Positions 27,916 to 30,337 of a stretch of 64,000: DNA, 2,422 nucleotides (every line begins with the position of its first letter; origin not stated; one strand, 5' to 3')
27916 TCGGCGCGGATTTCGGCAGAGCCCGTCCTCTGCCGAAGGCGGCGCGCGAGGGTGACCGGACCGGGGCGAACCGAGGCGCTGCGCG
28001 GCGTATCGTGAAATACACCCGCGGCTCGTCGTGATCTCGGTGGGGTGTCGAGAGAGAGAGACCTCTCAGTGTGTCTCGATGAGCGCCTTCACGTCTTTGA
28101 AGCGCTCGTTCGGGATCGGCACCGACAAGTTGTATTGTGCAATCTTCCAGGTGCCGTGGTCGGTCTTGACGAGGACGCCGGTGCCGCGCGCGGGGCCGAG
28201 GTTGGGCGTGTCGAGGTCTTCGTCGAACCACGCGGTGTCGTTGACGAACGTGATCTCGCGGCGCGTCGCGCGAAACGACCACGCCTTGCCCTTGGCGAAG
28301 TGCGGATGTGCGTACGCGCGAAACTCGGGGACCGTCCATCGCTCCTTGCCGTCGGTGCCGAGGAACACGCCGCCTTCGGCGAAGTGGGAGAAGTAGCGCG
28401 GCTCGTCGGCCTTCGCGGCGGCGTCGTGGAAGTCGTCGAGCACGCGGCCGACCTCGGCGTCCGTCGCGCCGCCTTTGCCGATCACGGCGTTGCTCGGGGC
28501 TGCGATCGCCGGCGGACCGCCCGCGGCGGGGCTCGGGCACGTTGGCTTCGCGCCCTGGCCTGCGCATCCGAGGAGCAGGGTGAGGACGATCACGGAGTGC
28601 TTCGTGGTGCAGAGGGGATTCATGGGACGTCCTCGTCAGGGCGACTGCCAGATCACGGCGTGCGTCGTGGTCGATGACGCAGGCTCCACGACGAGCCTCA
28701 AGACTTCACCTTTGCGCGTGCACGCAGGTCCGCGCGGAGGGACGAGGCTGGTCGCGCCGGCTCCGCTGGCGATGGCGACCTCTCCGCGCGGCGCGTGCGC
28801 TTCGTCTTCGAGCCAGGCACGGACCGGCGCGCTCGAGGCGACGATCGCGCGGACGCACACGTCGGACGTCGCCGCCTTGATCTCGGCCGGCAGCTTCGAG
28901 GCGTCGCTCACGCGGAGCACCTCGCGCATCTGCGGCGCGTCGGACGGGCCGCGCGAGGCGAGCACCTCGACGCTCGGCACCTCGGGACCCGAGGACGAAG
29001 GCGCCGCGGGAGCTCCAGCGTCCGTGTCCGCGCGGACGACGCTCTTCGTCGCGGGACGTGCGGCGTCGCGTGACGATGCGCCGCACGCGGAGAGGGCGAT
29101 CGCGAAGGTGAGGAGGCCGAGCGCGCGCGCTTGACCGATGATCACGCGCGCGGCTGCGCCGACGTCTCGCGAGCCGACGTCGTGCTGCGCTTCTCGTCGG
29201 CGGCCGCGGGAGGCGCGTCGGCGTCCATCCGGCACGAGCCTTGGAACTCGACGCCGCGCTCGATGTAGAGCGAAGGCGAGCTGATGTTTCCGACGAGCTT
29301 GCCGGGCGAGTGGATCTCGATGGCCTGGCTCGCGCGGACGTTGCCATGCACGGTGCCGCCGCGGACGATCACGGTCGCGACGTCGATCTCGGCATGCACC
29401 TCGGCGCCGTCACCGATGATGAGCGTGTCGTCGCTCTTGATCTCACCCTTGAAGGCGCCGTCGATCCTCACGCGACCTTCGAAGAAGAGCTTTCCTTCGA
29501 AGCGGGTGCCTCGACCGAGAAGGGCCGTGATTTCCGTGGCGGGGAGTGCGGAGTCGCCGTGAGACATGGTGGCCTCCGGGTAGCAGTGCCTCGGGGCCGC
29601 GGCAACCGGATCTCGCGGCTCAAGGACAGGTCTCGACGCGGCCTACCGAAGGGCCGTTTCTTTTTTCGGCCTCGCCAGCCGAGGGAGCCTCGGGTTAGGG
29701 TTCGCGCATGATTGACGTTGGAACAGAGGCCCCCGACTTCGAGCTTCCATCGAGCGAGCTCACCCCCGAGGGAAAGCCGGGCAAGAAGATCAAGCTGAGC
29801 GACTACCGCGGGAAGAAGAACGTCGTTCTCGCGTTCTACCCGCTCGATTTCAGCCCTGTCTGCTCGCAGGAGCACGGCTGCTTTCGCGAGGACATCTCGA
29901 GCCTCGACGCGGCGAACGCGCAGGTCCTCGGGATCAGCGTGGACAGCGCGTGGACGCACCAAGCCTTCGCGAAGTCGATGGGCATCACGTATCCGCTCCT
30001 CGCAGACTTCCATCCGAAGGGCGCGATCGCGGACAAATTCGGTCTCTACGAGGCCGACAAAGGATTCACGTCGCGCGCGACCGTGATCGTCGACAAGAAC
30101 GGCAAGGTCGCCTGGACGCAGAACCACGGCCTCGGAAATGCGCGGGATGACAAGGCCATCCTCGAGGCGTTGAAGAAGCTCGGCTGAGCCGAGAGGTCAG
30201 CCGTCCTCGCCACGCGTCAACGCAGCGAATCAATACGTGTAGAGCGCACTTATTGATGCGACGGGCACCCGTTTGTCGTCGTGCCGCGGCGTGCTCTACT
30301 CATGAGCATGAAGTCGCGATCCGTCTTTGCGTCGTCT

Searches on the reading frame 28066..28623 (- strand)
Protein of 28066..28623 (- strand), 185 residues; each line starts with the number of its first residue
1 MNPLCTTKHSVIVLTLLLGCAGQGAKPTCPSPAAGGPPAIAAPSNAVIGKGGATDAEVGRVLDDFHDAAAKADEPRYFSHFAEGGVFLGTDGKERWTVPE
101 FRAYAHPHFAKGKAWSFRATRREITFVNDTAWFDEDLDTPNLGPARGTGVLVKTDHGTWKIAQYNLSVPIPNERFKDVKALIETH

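Call 16: search_protein_families(library=pfam, proteins=[window:28066-28623:-])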
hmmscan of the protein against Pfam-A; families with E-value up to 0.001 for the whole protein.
window:28066-28623:- (185 aa): 1 family
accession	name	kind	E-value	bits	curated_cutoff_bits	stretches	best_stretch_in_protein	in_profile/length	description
PF13474.12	SnoaL_3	-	2.2e-27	96.3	22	1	60-171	3-121/121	SnoaL-like domain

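Call 30: find_encoding_contigs(protein=window:28066-28623:-, flank=4000, max_places=10)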
Protein window:28066-28623:- (185 aa): 3 contigs read that carry it; 3 places shown.
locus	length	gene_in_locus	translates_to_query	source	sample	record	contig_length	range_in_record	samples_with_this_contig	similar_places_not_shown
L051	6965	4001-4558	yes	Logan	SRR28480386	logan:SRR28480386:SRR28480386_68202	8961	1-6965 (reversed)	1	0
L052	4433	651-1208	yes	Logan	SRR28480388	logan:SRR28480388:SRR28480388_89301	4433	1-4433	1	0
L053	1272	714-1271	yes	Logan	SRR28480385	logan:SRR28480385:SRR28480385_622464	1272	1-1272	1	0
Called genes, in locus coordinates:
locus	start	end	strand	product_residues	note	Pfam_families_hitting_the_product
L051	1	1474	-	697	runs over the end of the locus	-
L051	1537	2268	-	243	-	-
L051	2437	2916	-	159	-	PF00578:AhpC-TSA, PF08534:Redoxin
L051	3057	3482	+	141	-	PF04519:Bactofilin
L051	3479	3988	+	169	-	-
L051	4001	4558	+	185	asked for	PF13474:SnoaL_3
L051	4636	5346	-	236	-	PF02245:Pur_DNA_glyco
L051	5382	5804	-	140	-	PF00691:OmpA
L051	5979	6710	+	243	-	-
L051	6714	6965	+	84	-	?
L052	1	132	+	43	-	?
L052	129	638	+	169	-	-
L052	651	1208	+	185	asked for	PF13474:SnoaL_3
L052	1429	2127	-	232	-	PF02245:Pur_DNA_glyco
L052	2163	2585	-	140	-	PF00691:OmpA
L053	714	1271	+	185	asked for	PF13474:SnoaL_3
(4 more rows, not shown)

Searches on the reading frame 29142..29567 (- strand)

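Call 41: search_protein_families(library=pfam, proteins=[window:29142-29567:-])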
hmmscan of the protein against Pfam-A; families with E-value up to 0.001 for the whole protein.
window:29142-29567:- (141 aa): 1 family
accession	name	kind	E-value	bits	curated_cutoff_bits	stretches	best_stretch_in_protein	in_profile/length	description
PF04519.19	Bactofilin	-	1.3e-27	96.4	27.9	1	16-112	2-97/98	Polymer-forming cytoskeletal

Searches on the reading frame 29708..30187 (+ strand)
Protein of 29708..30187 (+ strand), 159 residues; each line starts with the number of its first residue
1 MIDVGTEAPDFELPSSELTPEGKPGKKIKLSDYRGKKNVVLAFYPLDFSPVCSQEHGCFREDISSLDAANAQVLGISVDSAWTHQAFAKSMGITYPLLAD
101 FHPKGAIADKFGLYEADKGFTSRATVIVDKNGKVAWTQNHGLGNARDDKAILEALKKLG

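Call 41: search_protein_families(library=pfam, proteins=[window:29708-30187:+])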
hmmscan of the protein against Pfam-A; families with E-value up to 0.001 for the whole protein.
window:29708-30187:+ (159 aa): 2 families
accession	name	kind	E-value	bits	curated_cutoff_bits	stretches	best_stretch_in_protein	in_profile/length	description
PF00578.27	AhpC-TSA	-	1.5e-35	122.3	26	1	4-136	1-123/124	AhpC/TSA family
PF08534.16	Redoxin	-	1.9e-22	80.1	26.6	1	4-143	2-137/148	Redoxin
